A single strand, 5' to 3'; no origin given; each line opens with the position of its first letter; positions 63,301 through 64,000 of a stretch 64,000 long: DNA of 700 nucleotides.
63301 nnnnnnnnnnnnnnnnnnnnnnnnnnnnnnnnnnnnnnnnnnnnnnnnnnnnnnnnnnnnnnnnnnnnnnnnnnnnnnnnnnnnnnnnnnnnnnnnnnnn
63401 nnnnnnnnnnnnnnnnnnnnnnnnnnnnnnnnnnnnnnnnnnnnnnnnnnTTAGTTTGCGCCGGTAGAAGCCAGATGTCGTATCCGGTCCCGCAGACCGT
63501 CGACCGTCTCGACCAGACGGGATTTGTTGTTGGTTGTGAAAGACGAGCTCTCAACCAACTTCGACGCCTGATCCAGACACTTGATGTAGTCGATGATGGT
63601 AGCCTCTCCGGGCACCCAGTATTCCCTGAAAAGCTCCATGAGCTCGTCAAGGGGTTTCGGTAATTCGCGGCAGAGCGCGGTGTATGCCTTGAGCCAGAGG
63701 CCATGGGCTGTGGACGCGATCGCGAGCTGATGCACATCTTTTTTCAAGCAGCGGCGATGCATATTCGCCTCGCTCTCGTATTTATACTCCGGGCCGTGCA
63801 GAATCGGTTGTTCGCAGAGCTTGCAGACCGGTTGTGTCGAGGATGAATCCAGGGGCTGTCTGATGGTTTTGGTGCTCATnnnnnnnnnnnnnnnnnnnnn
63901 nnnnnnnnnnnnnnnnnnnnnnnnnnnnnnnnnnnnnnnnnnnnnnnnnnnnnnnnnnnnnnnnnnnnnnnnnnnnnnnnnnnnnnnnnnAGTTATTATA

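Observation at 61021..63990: A two-gene convergent module occurs twice in tandem: acidic protein (+) facing a small CxxC...HxxC protein (-) with a conserved 5' region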

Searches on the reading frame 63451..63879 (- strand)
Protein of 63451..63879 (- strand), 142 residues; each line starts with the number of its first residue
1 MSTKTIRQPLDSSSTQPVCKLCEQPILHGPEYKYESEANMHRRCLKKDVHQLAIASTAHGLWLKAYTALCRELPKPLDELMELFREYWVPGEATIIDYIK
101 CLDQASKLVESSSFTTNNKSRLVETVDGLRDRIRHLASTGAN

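Call 12: search_protein_families(library=pfam, proteins=[window:63451-63879:-], max_evalue=1)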
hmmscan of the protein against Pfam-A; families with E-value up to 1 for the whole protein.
window:63451-63879:- (142 aa): 1 family
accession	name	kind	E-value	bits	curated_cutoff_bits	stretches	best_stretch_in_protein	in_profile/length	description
PF09943.14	DUF2175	-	0.0056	17.3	25.1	1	18-53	4-39/98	Uncharacterized protein conserved in archaea (DUF2175)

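Call 13: search_protein_families(library=ncbifam, proteins=[window:63451-63879:-], max_evalue=1)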
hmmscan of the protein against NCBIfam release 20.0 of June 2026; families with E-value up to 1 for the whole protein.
window:63451-63879:- (142 aa): 1 family
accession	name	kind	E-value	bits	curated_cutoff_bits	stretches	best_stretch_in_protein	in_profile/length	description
NF011895.0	PRK15368.1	equivalog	0.086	12.8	187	1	47-67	69-89/127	SPI-2 type III secretion system protein SpiC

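Call 14: search_protein_families(library=phrogs, proteins=[window:63451-63879:-], max_evalue=1)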
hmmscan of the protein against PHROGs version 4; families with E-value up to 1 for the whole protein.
window:63451-63879:- (142 aa): 0 families

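Call 15: find_encoding_contigs(protein=window:63451-63879:-, flank=10000, max_places=6)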
Protein window:63451-63879:- (142 aa): 3 contigs read that carry it; 3 places shown.
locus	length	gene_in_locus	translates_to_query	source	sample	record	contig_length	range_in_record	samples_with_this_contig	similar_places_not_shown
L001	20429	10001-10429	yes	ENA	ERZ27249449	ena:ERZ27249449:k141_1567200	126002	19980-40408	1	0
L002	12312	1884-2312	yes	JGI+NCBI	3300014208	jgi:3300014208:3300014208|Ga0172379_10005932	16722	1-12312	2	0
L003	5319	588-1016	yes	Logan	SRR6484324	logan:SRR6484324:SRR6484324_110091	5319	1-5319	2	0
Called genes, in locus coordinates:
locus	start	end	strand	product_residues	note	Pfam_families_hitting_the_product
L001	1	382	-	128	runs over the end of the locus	PF00173:Cyt-b5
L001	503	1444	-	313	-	-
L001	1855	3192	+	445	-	-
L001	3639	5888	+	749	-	PF00932:LTD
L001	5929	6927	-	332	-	-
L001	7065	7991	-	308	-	-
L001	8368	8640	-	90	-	-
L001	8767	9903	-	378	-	PF00152:tRNA-synt_2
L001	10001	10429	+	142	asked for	-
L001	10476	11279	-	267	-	-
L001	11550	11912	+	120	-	-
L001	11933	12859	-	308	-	-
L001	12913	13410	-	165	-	PF00383:dCMP_cyt_deam_1, PF14437:MafB19-deam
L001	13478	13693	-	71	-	PF01084:Ribosomal_S18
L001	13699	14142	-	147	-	PF00436:SSB, PF22657:SSB_1 (faint)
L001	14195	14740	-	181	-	PF01250:Ribosomal_S6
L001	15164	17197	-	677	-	-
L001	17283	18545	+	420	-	PF01555:N6_N4_Mtase (weak), PF01170:UPF0020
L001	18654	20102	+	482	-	-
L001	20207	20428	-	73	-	PF06902:Fer4_19 (weak), PF13459:Fer4_15, PF13370:Fer4_13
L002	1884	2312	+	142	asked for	-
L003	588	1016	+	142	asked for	-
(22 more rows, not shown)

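Call 26: find_homologous_proteins(query=window:63451-63879:-, max_evalue=0.01)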
Query window:63451-63879:- (142 aa): 1 proteins with E <= 0.01 among 11 candidates.
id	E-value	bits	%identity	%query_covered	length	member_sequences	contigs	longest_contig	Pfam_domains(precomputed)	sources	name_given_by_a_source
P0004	1.4e-90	318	100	100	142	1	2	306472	-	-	-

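Call 52: search_protein_representatives(alignment_id=A8)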
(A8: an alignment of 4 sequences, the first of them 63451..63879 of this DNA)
Query: 4 sequences, 120 profile positions. Proteins with E-value up to 0.001 (for the whole library): 8; up to 1e-10: 4; up to 1e-30: 1. The best 8 are listed.
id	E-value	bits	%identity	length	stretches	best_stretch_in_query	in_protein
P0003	8.1e-53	193.7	-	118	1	3-120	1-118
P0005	2.5e-30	121.2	-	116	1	6-117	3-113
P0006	2.7e-26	108.1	-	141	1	2-116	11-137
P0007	1.1e-19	86.9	-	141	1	3-113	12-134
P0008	4.1e-05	39.8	-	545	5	17-54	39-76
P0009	9.9e-05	38.6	-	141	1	7-107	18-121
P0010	2.3e-04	37.4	-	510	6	71-107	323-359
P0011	6.0e-04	36.0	-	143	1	8-106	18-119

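Call 55: find_homologous_proteins(query=A9, max_evalue=0.01)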
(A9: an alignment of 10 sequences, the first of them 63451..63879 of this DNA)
Query A9 (10 sequences) (142 aa, profile of the alignment): 5 proteins with E <= 0.01 among 1226 candidates.
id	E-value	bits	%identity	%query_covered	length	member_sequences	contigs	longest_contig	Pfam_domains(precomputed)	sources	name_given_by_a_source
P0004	3.6e-53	197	100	100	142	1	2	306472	-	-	-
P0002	1.1e-39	153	50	8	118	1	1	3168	-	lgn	-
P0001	3.3e-39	152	-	-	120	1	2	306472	-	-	-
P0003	5.8e-35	138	-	-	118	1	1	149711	-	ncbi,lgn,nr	ncbi:MAG: hypothetical protein PHS79_05495 [Patescibacteria group bacterium]|nr:hypothetical protein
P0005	5.7e-34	135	50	6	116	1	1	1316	-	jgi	-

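Call 56: find_encoding_contigs(protein=P0007, flank=6000, max_places=3)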
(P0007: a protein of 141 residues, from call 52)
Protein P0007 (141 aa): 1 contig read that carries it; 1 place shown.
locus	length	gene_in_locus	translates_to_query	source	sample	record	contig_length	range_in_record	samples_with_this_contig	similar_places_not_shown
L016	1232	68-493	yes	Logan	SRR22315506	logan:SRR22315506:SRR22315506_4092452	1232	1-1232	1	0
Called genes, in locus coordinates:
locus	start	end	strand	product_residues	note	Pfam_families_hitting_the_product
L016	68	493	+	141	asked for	PF09943:DUF2175 (faint)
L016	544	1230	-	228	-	?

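Call 57: find_encoding_contigs(protein=P0011, flank=6000, max_places=3)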
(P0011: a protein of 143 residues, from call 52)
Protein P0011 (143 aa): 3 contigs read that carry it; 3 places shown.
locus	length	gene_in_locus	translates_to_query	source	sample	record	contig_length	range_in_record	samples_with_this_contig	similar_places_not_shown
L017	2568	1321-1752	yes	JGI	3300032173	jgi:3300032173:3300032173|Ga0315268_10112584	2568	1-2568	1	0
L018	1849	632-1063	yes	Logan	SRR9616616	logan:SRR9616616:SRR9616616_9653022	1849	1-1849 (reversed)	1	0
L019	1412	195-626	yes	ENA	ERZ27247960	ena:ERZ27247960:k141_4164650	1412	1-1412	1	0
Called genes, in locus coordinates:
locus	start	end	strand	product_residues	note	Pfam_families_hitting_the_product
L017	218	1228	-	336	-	PF00152:tRNA-synt_2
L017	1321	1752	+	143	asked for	-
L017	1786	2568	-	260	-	?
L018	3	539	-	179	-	?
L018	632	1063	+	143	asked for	-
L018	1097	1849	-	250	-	?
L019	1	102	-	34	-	?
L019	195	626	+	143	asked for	-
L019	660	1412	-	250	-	?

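Call 58: find_encoding_contigs(protein=P0009, flank=6000, max_places=3)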
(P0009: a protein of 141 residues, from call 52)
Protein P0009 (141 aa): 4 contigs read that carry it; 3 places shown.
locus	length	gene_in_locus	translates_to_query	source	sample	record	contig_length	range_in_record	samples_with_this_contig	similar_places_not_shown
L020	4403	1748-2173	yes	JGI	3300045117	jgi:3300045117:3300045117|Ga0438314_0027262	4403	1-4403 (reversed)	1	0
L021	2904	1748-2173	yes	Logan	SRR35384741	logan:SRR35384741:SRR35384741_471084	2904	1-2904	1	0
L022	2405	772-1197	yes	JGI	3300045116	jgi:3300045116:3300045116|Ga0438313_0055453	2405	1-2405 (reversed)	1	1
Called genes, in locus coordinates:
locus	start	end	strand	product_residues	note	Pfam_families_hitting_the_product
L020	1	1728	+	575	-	?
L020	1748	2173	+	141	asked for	-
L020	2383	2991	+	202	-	-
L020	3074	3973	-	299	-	-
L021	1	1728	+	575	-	?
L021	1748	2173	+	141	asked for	-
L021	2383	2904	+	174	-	?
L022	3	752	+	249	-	?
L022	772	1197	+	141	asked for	-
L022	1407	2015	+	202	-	-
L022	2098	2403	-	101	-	?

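Call 62: search_protein_families(library=pfam, proteins=[L020:70-1728:+, L020:2383-2991:+, L020:3074-3973:-, P0009, P0011, P0007], max_evalue=0.1)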
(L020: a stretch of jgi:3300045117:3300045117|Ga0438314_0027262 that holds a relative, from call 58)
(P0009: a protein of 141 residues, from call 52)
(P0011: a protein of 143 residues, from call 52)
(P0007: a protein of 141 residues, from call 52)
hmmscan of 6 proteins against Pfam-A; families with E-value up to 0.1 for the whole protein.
L020:70-1728:+ (552 aa): 23 families
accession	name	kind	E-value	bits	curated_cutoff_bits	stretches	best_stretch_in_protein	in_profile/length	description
PF07724.20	AAA_2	-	9.7e-37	127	27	1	283-444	1-164/166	AAA domain (Cdc48 subfamily)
PF00004.35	AAA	-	6.2e-15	56.2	21.2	2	289-380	2-94/131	ATPase family associated with various cellular activities (AAA)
PF07728.20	AAA_5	-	8.9e-13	48.9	22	1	290-403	4-122/139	AAA domain (dynein-related subfamily)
PF10431.15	ClpB_D2-small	-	4.6e-08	33.4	21.9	1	452-530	1-77/81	C-terminal, D2-small domain, of ClpB protein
PF00158.32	Sigma54_activat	-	9.6e-07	29.1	20.2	1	286-389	23-127/168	Sigma-54 interaction domain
PF13401.12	AAA_22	-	1.5e-06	29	27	1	289-375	9-105/130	AAA domain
PF13191.12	AAA_16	-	6e-06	27.3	32.6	0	283-324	23-63/167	AAA ATPase domain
PF07726.17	AAA_3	-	6.7e-05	23.2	27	1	292-402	6-110/131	ATPase family associated with various cellular activities (AAA)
PF13479.12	AAA_24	-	7.1e-05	23.2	27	1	288-382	5-92/195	AAA domain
PF17871.7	AAA_lid_9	-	0.00016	22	22.8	1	161-209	18-66/104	AAA lid domain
PF20030.5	bpMoxR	-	0.00017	21.2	27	1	288-392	34-135/205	MoxR domain in the MoxR-vWA-beta-propeller ternary systems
PF20720.3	nSTAND3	-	0.0014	18.8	27.2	0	289-319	21-51/155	Novel STAND NTPase 3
PF01078.27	Mg_chelatase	-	0.0025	17.7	20.3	0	289-310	26-47/207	Magnesium chelatase, subunit ChlI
PF00005.33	ABC_tran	-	0.009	17.1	25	0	288-313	14-39/137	ABC transporter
PF03193.22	RsgA_GTPase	-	0.01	16.1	30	0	287-305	108-126/174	RsgA GTPase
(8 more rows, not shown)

L020:2383-2991:+ (202 aa): 0 families

L020:3074-3973:- (299 aa): 0 families

P0009 (141 aa): 0 families

P0011 (143 aa): 0 families

P0007 (141 aa): 1 family
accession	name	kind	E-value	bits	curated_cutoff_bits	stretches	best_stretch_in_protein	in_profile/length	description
PF09943.14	DUF2175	-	1.4e-05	25.7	25.1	1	18-58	5-45/98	Uncharacterized protein conserved in archaea (DUF2175)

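Call 70: search_protein_families(library=padloc, proteins=[window:63451-63879:-, L020:70-1728:+, L020:2383-2991:+, L020:3074-3973:-, P0009], max_evalue=0.1)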
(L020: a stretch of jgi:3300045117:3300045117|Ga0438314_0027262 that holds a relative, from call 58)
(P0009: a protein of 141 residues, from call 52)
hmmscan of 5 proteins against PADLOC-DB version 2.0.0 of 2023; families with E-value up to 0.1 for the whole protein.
window:63451-63879:- (142 aa): 0 families

L020:70-1728:+ (552 aa): 5 families
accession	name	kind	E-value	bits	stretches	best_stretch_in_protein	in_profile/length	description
PDLC04606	PDC-M37B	-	5.7e-17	60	1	247-408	136-298/390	-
PDLC03838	DolB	-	8.8e-15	52.8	1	251-404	135-278/375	-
PDLC04605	PDC-M37B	-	1.2e-11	42.4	1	290-405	309-425/518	-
PDLC00915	TRIP13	-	0.00034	18.1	0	288-320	66-102/302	TRIP13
PDLC04140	mad8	-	0.00071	17.2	1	289-332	31-68/314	mads_8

L020:2383-2991:+ (202 aa): 0 families

L020:3074-3973:- (299 aa): 0 families

P0009 (141 aa): 0 families

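Call 71: search_solved_structures(query=A9, max_evalue=10)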
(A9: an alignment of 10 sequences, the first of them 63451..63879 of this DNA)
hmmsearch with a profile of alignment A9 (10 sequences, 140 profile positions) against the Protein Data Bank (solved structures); distinct sequences matched with E-value up to 10: 173 (the best 60 are shown).
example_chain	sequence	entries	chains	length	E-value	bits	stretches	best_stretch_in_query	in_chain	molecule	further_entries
6noy_G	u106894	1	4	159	0.013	18.7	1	42-98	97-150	Maintenance of carboxysome positioning B protein, Mcsb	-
7v5q_A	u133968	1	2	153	0.013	18.7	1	59-132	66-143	Myoglobin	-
7v5r_A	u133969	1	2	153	0.025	17.7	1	59-132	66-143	Myoglobin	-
2oh9_A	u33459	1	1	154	0.034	17.3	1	59-114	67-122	Myoglobin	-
7dgj_A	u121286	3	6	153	0.043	16.9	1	59-115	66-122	Myoglobin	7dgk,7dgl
1hrm_A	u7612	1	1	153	0.056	16.6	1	59-115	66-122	MYOGLOBIN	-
7ehx_A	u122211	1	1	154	0.061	16.5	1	60-115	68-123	Myoglobin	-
6ls8_A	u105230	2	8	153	0.095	15.8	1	59-115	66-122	Myoglobin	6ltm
7ddr_A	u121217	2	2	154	0.11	15.6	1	61-117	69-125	Ancestral myoglobin aMbSp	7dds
6y07_A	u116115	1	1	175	0.13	15.4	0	101-137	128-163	sohair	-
6bmg_A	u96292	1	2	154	0.13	15.4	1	60-115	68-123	Myoglobin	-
1myi_A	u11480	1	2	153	0.14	15.3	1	61-115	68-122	MYOGLOBIN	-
1mwc_A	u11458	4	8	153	0.14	15.3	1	61-115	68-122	PROTEIN (MYOGLOBIN) | MYOGLOBIN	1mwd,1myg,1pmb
1myh_A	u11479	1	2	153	0.15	15.2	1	61-115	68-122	MYOGLOBIN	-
7ddt_A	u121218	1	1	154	0.15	15.2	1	61-116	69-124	Ancestral myoglobin aMbSe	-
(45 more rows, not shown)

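Call 72: search_solved_structures(query=A9, max_evalue=0.03, show_alignments=3)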
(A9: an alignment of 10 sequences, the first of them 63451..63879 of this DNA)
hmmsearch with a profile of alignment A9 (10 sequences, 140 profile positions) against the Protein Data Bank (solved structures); distinct sequences matched with E-value up to 0.03: 3.
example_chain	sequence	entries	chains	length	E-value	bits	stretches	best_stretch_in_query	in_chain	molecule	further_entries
6noy_G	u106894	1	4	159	0.013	18.7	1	42-98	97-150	Maintenance of carboxysome positioning B protein, Mcsb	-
7v5q_A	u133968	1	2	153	0.013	18.7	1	59-132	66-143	Myoglobin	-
7v5r_A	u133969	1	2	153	0.025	17.7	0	59-132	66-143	Myoglobin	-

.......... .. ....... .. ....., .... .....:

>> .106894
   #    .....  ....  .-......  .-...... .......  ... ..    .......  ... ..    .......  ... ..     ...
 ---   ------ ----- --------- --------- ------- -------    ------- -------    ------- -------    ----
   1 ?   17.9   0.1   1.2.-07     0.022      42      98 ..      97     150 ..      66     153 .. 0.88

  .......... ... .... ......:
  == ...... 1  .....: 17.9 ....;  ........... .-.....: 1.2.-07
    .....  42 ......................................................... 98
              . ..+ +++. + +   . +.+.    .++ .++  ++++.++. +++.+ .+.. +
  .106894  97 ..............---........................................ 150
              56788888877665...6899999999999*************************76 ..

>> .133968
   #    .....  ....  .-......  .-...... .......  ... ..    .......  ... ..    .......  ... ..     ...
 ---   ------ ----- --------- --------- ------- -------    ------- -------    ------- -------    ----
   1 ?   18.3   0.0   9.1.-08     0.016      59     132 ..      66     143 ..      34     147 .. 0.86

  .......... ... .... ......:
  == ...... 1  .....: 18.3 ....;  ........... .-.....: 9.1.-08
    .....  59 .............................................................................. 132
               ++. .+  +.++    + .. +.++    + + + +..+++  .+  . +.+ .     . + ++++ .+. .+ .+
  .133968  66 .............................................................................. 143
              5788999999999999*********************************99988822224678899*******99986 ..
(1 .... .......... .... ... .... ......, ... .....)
